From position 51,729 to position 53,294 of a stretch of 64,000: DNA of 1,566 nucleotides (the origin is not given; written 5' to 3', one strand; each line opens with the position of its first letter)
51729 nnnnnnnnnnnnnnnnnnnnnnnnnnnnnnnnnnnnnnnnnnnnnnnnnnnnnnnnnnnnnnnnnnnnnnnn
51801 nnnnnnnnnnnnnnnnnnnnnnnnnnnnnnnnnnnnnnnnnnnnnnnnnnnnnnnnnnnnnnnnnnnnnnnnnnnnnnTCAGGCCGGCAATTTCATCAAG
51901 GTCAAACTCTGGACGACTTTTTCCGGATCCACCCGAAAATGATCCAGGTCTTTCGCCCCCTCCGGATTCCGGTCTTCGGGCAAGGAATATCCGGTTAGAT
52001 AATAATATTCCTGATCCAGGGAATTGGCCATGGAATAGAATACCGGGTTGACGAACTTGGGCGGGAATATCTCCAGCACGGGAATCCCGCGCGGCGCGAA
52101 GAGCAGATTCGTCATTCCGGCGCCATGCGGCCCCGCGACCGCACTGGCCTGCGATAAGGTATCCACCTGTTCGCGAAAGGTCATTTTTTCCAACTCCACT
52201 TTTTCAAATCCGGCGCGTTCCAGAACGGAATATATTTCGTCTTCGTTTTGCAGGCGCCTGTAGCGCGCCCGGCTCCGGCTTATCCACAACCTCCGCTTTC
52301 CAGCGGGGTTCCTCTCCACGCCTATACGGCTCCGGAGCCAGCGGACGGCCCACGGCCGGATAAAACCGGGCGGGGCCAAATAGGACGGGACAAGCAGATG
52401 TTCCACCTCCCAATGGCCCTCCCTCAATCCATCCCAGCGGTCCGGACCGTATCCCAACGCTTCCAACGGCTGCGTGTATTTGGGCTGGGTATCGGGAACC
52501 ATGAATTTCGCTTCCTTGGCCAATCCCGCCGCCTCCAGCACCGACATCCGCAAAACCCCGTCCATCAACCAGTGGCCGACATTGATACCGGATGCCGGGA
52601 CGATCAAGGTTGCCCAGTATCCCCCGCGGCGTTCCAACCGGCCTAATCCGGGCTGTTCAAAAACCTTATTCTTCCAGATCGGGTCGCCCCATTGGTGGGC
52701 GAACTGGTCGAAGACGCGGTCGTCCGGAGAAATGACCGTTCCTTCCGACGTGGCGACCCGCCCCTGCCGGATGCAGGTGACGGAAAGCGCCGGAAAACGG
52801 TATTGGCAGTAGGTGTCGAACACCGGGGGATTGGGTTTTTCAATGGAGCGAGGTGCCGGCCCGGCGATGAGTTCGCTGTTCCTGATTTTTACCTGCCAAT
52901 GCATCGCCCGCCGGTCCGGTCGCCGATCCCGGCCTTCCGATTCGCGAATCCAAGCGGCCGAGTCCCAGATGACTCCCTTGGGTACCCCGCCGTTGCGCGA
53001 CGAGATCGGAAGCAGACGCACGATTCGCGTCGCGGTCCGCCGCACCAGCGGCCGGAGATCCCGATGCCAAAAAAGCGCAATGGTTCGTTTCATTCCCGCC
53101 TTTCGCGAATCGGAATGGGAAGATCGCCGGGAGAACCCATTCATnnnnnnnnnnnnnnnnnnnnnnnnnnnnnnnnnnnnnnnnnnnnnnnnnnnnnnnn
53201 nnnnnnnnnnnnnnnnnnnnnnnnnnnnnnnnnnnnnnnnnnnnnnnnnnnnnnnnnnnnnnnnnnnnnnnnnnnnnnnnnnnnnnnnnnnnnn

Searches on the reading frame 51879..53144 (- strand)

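Call 17: search_protein_families(library=pfam, proteins=[window:51879-53144:-], max_evalue=0.001)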
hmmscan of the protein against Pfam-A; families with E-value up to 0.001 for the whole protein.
window:51879-53144:- (421 aa): 1 family
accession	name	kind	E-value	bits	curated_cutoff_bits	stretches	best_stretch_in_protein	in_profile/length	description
PF04577.19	Glyco_transf_61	-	1e-24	87.8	27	1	190-354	2-134/137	Glycosyltransferase 61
